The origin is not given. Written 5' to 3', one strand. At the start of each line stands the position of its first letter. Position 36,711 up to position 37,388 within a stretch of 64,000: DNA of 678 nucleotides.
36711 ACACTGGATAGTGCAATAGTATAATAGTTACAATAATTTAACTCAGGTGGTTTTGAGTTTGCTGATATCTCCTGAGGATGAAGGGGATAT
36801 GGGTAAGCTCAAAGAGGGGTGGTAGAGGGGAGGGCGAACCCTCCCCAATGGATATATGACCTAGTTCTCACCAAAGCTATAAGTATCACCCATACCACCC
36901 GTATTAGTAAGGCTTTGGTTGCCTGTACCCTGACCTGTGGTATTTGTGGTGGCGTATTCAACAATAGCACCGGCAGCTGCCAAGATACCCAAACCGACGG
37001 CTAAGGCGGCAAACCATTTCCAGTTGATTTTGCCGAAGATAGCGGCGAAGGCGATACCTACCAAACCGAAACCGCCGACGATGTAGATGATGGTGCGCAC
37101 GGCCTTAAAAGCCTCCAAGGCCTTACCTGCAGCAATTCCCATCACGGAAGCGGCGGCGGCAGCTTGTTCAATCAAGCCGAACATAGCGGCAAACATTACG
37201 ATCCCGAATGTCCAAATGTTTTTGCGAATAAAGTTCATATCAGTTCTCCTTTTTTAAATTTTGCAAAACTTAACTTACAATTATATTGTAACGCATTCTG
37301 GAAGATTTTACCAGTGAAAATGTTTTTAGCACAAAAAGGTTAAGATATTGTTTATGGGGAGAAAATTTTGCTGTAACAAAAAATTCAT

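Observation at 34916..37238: Three tandem VirB2/TrbC-like pilin paralogs without adjacent T4SS machinery genes.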

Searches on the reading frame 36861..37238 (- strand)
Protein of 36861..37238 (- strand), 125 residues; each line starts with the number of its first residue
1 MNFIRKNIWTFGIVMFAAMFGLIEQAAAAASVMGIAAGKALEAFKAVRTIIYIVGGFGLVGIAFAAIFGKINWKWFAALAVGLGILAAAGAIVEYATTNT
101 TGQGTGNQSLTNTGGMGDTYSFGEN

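Call 3: search_protein_families(library=pfam, proteins=[window:36861-37238:-], max_evalue=1)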
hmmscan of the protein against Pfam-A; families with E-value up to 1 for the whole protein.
window:36861-37238:- (125 aa): 3 families
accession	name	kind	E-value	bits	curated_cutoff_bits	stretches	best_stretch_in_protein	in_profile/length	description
PF04956.18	TrbC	-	3.8e-06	27.5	27.9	1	3-95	5-97/98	TrbC/VIRB2 pilin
PF13239.11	2TM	-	0.63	10.6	24.8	1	48-89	16-55/79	2TM domain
PF13567.11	DUF4131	-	0.64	10.1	31.6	1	53-101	8-56/165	Domain of unknown function (DUF4131)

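Call 4: search_protein_families(library=ncbifam, proteins=[window:36861-37238:-], max_evalue=1)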
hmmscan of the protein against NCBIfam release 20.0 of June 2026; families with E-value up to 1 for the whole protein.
window:36861-37238:- (125 aa): 0 families

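Call 11: find_homologous_proteins(query=window:36861-37238:-, max_evalue=0.001)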
Query window:36861-37238:- (125 aa): 892 proteins with E <= 0.001 among 1175 candidates; the best 120 are listed.
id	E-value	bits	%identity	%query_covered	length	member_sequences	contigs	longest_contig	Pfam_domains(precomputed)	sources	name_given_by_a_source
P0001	3.7e-70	252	100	100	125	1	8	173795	PF04956.19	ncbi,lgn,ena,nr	ncbi:MAG: hypothetical protein IJ529_04765 [Alphaproteobacteria bacterium]|nr:hypothetical protein [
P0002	1.4e-69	250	99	100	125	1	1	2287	PF04956.19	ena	-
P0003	2.5e-44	168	80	90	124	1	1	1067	PF04956.19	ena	-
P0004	8.6e-44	167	76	92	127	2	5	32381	PF04956.19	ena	-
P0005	2.3e-43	165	75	90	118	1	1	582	PF04956.19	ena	-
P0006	2.3e-42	162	77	88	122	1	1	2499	PF04956.19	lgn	-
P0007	2.7e-41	159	68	100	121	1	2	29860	PF04956.19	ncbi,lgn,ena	-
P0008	7.4e-41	157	72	98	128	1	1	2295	PF04956.19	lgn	-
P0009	1.0e-40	157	72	90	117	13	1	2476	PF04956.19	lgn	-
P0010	8.4e-40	154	69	90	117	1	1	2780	PF04956.19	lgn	-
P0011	7.1e-39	151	74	82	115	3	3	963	PF04956.19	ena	-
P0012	3.8e-38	149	70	90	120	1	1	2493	PF04956.19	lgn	-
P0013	4.3e-37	145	75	80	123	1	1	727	PF04956.19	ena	-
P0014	9.6e-36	141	66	94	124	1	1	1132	PF04956.19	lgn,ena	-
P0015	1.2e-35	141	80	73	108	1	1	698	PF04956.19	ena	-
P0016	1.2e-35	141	68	89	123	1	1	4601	PF04956.19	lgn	-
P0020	1.4e-34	137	66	94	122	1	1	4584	PF04956.19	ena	-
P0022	3.1e-34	136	66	93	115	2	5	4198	PF04956.19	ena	-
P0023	1.1e-33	134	70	81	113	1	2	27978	PF04956.19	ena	-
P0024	4.8e-33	132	74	77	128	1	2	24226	PF04956.19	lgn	-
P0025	1.0e-32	131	60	91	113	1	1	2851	PF04956.19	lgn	-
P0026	2.5e-32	130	64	86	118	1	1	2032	PF04956.19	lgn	-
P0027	2.6e-32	130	64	90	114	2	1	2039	PF04956.19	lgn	-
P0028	4.4e-32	129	71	76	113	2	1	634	PF04956.19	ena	-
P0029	5.8e-32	129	66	84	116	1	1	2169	PF04956.19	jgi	jgi:hypothetical protein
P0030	8.4e-32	128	68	80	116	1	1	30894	PF04956.19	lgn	-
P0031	1.4e-31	127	63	90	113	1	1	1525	PF04956.19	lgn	-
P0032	2.0e-31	127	61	97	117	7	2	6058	PF04956.19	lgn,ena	-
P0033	2.2e-31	127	64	88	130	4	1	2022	PF04956.19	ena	-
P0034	2.4e-31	127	67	78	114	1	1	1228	PF04956.19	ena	-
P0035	4.2e-31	126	56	90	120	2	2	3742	PF04956.19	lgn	-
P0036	4.6e-31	126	65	74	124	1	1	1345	PF04956.19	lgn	-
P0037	9.1e-31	125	59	88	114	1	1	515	PF04956.19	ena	-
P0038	1.1e-30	125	60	93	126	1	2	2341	PF04956.19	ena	-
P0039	1.7e-30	124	60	86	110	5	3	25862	PF04956.19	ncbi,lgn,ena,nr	ncbi:MAG: TrbC/VirB2 family protein [Alphaproteobacteria bacterium]|nr:TrbC/VirB2 family protein [Al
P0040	2.2e-30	124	64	78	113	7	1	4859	PF04956.19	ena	-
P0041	2.3e-30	123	65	87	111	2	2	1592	PF04956.19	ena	-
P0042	3.0e-30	123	61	90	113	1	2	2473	PF04956.19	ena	-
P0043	3.3e-30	123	61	88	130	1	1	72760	PF04956.19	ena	-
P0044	3.8e-30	123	64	85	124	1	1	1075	PF04956.19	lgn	-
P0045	4.4e-30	123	60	90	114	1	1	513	PF04956.19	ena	-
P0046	4.4e-30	123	58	97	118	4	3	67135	PF04956.19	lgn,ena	-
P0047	4.5e-30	123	56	95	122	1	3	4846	PF04956.19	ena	-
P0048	4.6e-30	122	58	88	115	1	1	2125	PF04956.19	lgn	-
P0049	5.5e-30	122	56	96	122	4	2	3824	PF04956.19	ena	-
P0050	6.9e-30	122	62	82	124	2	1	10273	PF04956.19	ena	-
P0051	7.0e-30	122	62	82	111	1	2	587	PF04956.19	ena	-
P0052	7.1e-30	122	56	96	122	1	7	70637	PF04956.19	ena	-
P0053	7.8e-30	122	66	78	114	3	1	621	PF04956.19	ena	-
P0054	8.1e-30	122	61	90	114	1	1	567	PF04956.19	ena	-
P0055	9.0e-30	122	58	90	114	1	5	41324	PF04956.19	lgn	-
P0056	9.7e-30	121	57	96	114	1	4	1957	PF04956.19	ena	-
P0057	1.3e-29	121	61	90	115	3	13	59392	PF04956.19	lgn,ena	-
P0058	1.3e-29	121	64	78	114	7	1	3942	PF04956.19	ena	-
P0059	1.3e-29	121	62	87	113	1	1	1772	PF04956.19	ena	-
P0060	1.5e-29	121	55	96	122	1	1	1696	PF04956.19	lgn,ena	-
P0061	1.6e-29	121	63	78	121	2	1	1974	PF04956.19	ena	-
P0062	1.8e-29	121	55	96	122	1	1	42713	PF04956.19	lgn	-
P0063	2.0e-29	120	55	97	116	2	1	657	PF04956.19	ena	-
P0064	2.1e-29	120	61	90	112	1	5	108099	PF04956.19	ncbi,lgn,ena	-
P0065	2.2e-29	120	55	96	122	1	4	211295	PF04956.19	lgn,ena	-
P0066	2.3e-29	120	63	78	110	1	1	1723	PF04956.19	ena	-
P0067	2.4e-29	120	63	78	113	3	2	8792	PF04956.19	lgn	-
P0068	3.1e-29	120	54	97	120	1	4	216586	PF04956.19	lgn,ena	-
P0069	3.4e-29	120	61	82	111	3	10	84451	PF04956.19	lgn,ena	-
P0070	3.5e-29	120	55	96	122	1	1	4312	PF04956.19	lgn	-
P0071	3.7e-29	120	63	78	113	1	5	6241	PF04956.19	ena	-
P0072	3.7e-29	120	57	97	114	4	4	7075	PF04956.19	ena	-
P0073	4.0e-29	119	56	91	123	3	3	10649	PF04956.19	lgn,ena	-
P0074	4.2e-29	119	60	97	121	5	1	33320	PF04956.19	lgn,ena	-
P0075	4.2e-29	119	65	82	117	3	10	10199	PF04956.19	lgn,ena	-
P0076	4.7e-29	119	57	90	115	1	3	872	PF04956.19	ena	-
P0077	4.8e-29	119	61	87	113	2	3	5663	PF04956.19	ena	-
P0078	5.4e-29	119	56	90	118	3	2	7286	PF04956.19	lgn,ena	-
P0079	6.3e-29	119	56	97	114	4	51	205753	PF04956.19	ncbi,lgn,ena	-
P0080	6.4e-29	119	63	78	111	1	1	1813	PF04956.19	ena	-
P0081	6.7e-29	119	59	90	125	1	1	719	PF04956.19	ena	-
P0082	6.8e-29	119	56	97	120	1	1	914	PF04956.19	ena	-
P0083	7.3e-29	119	58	97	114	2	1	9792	PF04956.19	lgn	-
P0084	7.3e-29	119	64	78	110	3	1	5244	PF04956.19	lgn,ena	-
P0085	7.4e-29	119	62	78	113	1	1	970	PF04956.19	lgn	-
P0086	9.2e-29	118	62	78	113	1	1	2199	PF04956.19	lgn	-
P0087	9.9e-29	118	56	97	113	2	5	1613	PF04956.19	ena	-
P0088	1.0e-28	118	56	97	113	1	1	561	PF04956.19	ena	-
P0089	1.1e-28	118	57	88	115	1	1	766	PF04956.19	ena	-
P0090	1.1e-28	118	62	82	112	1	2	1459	PF04956.19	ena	-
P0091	1.1e-28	118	54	96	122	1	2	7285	PF04956.19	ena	-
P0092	1.1e-28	118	64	78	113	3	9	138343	PF04956.19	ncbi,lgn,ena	-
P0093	1.2e-28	118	58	86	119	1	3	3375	PF04956.19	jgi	jgi:hypothetical protein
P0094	1.2e-28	118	58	87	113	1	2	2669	PF04956.19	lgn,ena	-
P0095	1.2e-28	118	57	97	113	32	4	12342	PF04956.19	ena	-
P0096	1.2e-28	118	59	97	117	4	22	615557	PF04956.19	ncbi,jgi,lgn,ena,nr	ncbi:MAG: hypothetical protein E7019_05035 [Alphaproteobacteria bacterium]|nr:hypothetical protein [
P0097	1.4e-28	118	61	78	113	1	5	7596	PF04956.19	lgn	-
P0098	1.4e-28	118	56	92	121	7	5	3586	PF04956.19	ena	-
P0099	1.5e-28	118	54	90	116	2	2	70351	PF04956.19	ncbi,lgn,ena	-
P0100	1.6e-28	118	55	94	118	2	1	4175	PF04956.19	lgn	-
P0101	1.6e-28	117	61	78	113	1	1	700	PF04956.19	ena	-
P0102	1.8e-28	117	59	91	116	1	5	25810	PF04956.19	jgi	jgi:type IV secretory pathway VirB2 component (pilin)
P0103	2.0e-28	117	63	81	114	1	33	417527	PF04956.19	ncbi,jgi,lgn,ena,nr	ncbi:MAG: hypothetical protein E7020_06555 [Alphaproteobacteria bacterium]|nr:hypothetical protein [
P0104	2.0e-28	117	56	90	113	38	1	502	PF04956.19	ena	-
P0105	2.2e-28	117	56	99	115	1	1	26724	PF04956.19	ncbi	-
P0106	2.2e-28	117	62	79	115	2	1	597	PF04956.19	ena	-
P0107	2.9e-28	117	58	90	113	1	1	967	PF04956.19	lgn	-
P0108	3.0e-28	117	56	92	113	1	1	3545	PF04956.19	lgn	-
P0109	3.2e-28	117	64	78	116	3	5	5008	PF04956.19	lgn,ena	-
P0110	3.5e-28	116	61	87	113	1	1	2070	PF04956.19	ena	-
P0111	3.5e-28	116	55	97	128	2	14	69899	PF04956.19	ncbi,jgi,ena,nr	ncbi:MAG: hypothetical protein E7012_01980 [Alphaproteobacteria bacterium]|nr:hypothetical protein [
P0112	3.7e-28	116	61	78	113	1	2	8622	PF04956.19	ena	-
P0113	3.8e-28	116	55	92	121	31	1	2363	PF04956.19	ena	-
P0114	4.2e-28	116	61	78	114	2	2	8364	PF04956.19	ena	-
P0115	4.3e-28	116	60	79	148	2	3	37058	PF04956.19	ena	-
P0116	4.6e-28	116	55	97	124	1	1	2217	PF04956.19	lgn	-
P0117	4.9e-28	116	58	86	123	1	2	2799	PF04956.19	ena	-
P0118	5.0e-28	116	62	78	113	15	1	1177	PF04956.19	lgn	-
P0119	5.8e-28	116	57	97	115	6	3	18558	PF04956.19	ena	-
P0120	6.2e-28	116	54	96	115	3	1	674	PF04956.19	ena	-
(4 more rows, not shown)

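Call 13: find_encoding_contigs(protein=P0001, flank=10000, max_places=3)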
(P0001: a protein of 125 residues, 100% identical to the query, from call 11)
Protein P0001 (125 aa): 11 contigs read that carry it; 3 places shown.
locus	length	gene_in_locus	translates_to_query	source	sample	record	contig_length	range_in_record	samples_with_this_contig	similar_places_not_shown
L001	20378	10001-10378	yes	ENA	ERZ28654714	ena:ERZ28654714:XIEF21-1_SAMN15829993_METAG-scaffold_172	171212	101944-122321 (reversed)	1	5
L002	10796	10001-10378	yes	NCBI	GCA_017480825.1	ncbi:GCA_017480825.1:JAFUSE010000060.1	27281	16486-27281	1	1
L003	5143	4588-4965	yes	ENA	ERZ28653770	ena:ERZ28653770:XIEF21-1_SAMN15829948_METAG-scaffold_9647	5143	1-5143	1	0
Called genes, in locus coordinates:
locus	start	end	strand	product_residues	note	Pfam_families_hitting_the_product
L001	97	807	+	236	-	PF02666:PS_Dcarbxylase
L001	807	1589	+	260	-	PF01066:CDP-OH_P_transf, PF08009:CDP-OH_P_tran_2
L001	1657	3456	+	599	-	PF00912:Transgly, PF00905:Transpeptidase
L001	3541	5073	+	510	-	PF01676:Metalloenzyme, PF06415:iPGM_N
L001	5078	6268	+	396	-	PF01551:Peptidase_M23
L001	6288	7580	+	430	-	PF22694:CtpB_N-like, PF00595:PDZ, PF13180:PDZ_2, PF17820:PDZ_6, PF03572:Peptidase_S41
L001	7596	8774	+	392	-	PF04748:Polysacc_deac_2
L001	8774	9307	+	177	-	PF00293:NUDIX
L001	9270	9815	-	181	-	-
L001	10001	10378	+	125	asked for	PF04956:TrbC (weak)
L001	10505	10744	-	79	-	-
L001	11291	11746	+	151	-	PF04956:TrbC (weak)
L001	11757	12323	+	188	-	-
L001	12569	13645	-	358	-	-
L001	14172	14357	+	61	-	-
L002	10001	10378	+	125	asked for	PF04956:TrbC (weak)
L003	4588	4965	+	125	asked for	PF04956:TrbC (weak)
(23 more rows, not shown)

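Call 14: find_encoding_contigs(protein=P0096, flank=10000, max_places=2)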
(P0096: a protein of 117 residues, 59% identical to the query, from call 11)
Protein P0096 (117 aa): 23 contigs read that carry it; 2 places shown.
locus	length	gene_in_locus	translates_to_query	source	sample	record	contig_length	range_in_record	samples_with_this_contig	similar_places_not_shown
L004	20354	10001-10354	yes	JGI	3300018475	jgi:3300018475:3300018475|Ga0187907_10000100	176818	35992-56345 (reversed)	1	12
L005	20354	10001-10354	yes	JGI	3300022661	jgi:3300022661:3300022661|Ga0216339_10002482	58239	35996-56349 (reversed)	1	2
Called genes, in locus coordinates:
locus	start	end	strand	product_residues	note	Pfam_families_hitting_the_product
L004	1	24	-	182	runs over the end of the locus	-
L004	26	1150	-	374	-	PF00482:T2SSF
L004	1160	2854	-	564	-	PF00437:T2SSE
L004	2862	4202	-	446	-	-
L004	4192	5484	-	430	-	PF06864:PAP_PilO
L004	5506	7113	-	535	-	PF00263:Secretin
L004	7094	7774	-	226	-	PF10671:TcpQ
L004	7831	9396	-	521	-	-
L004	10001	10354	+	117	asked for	PF04956:TrbC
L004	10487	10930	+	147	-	-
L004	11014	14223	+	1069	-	-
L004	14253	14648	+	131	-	-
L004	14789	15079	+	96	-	-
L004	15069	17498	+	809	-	PF27097:VirB4_TrbE_N (faint), PF03135:CagE_TrbE_VirB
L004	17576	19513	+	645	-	-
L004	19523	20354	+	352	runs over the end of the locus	-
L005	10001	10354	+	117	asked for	PF04956:TrbC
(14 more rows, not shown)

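Call 19: find_related_loci(query=A2, collection=genome_contigs, flank=10000)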
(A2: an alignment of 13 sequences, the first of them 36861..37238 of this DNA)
Query A2 (125 aa) in genome_contigs; peptide patterns used: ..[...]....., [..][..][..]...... (x = any residue, [..] = any of these).
345 stretches matched a pattern; 231 encode a relative of the query (tblastn E <= 1e-3); the best 80 are kept; 80 distinct loci.
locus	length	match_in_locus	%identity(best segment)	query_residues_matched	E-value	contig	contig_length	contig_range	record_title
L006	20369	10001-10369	68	1-124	2e-46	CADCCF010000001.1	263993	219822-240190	MAG: uncultured proteobacterium isolate RUG14511 genome assembly, contig: RUG14511_asm_1, whole genome shotgun sequence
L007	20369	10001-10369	67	1-124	5e-46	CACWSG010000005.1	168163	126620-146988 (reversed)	MAG: uncultured proteobacterium isolate RUG10873 genome assembly, contig: RUG10873_asm_5, whole genome shotgun sequence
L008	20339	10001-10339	56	1-125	6e-36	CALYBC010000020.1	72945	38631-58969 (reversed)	MAG: uncultured Alphaproteobacteria bacterium isolate E17__bin256 genome assembly, contig: E17__k127_1539773, whole geno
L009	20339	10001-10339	56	1-125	6e-36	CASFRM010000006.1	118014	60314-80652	uncultured proteobacterium isolate A86_L4_360360_idba_bin.2 genome assembly, contig: A86_L4_360360_idba_bin.2.fa_scaffol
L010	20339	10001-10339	56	1-125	6e-36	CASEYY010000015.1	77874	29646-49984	uncultured proteobacterium isolate SI.O72.metabat-bins.143 genome assembly, contig: SI.O72.metabat-bins.143.fa_k141_1670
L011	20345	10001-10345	55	1-121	2e-35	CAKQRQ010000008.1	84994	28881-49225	MAG: uncultured Alphaproteobacteria bacterium isolate REFINED_METABAT215_TOP10_CONTIGS_1500_ASSEMBLY_K77_MERGED__Hadza_M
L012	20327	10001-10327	59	1-121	2e-35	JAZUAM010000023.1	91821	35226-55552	MAG: Alphaproteobacteria bacterium isolate T1900045320_YK20190009.MAGScoT_cleanbin_000005 SGB_6346_k141_1492830, whole g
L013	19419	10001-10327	59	1-121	2e-35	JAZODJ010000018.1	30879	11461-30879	MAG: Alphaproteobacteria bacterium isolate T1900044752_TS20190418.MAGScoT_cleanbin_000002 SGB_2243_k141_150846, whole ge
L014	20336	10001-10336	59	1-121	9e-35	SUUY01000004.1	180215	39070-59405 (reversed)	MAG: Alphaproteobacteria bacterium isolate SIG58 NODE_1372_length_180215_cov_11.433621, whole genome shotgun sequence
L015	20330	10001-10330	62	1-109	1e-34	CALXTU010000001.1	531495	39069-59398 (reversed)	MAG: uncultured Alphaproteobacteria bacterium isolate BRZ_PK__bin103 genome assembly, contig: BRZ_PK__NODE_2_length_5314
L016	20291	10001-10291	66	1-97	4e-34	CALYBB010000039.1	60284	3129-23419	MAG: uncultured Alphaproteobacteria bacterium isolate E04__bin174 genome assembly, contig: E04__k127_1902048, whole geno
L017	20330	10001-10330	57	1-121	5e-34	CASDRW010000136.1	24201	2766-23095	uncultured proteobacterium isolate SI.B40.metabat-bins.148 genome assembly, contig: SI.B40.metabat-bins.148.fa_k141_4179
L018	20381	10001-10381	55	1-118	8e-34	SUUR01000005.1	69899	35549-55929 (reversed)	MAG: Alphaproteobacteria bacterium isolate SIG51 NODE_9497_length_69899_cov_3.835622, whole genome shotgun sequence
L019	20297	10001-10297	65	1-100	8e-34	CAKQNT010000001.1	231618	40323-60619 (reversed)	MAG: uncultured Alphaproteobacteria bacterium isolate REFINED_METABAT215_TOP10_CONTIGS_1500_ASSEMBLY_K77_MERGED__Hadza_M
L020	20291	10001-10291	64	1-97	3e-33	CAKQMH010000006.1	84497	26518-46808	MAG: uncultured Alphaproteobacteria bacterium isolate REFINED_METABAT215_TOP10_CONTIGS_1500_ASSEMBLY_K77_MERGED__Hadza_M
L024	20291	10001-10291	62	1-97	4e-33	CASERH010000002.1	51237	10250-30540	uncultured proteobacterium isolate O27_L1_392392_idba_bin.56 genome assembly, contig: O27_L1_392392_idba_bin.56.fa_scaff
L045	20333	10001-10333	53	1-113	2e-30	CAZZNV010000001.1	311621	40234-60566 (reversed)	MAG TPA_asm: uncultured Azospirillaceae bacterium isolate SRP199465_co1_58 genome assembly, contig: NODE_14_length_31162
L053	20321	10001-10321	52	1-107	5e-29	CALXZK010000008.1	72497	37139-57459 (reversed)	MAG: uncultured Alphaproteobacteria bacterium isolate BRZ_QR__bin60 genome assembly, contig: BRZ_QR__NODE_234_length_724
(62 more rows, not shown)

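Call 23: find_homologous_proteins(query=L006:14115-16544:+, max_evalue=1e-50)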
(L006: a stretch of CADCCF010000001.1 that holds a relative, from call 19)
Query L006:14115-16544:+ (809 aa): 691 proteins with E <= 1e-50 among 8000 candidates; the best 120 are listed.
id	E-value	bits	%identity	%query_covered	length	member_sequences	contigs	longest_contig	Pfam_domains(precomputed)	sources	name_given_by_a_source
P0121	0.0e+0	1856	100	100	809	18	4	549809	PF27097.1,PF03135.20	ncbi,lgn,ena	-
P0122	0.0e+0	1739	92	100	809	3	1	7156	PF27097.1,PF03135.20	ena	-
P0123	0.0e+0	1716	90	100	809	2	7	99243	PF27097.1,PF03135.20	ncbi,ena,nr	ncbi:MAG: hypothetical protein IJ184_05920 [Alphaproteobacteria bacterium]|nr:hypothetical protein [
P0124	0.0e+0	1715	91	100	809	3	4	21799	PF27097.1,PF03135.20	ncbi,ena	-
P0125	0.0e+0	1711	90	100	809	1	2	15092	PF27097.1,PF03135.20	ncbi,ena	-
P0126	0.0e+0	1711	90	100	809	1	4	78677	PF27097.1,PF03135.20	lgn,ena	-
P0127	0.0e+0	1710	90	100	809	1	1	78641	PF27097.1,PF03135.20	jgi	-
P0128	0.0e+0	1680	88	100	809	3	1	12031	PF27097.1,PF03135.20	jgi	-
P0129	0.0e+0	1639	86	100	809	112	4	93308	PF27097.1,PF03135.20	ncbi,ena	-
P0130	0.0e+0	1637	85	100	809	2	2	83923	PF03135.20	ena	-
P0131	0.0e+0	1624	85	100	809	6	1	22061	PF27097.1,PF03135.20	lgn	-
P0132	0.0e+0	1620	85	100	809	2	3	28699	PF27097.1,PF03135.20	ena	-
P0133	0.0e+0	1616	84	100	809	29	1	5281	PF19044.7,PF27097.1,PF03135.20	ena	-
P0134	0.0e+0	1609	84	100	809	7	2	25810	PF27097.1,PF03135.20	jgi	jgi:type IV secretion system protein VirB4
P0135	0.0e+0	1607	83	100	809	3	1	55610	PF27097.1,PF03135.20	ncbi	-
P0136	0.0e+0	1601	83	100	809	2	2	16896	PF27097.1,PF03135.20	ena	-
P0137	0.0e+0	1599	83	100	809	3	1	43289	PF03135.20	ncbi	-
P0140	0.0e+0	1594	83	100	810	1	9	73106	PF27097.1,PF03135.20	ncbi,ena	-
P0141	0.0e+0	1584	83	100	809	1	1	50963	PF27097.1,PF03135.20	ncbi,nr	ncbi:MAG: hypothetical protein E7010_03315 [Alphaproteobacteria bacterium]|nr:hypothetical protein [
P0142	0.0e+0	1583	83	100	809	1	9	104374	PF27097.1,PF03135.20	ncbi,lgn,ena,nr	ncbi:MAG: hypothetical protein IJW72_07325 [Alphaproteobacteria bacterium]|nr:hypothetical protein [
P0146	0.0e+0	1582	82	100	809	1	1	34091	PF27097.1,PF03135.20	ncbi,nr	ncbi:MAG: hypothetical protein IJ482_00680 [Alphaproteobacteria bacterium]|nr:hypothetical protein [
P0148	0.0e+0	1581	82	100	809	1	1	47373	PF27097.1,PF03135.20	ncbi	-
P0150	0.0e+0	1580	83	100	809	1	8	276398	PF19044.7,PF27097.1,PF03135.20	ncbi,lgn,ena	-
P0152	0.0e+0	1580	83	100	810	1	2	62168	PF19044.7,PF27097.1,PF03135.20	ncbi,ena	-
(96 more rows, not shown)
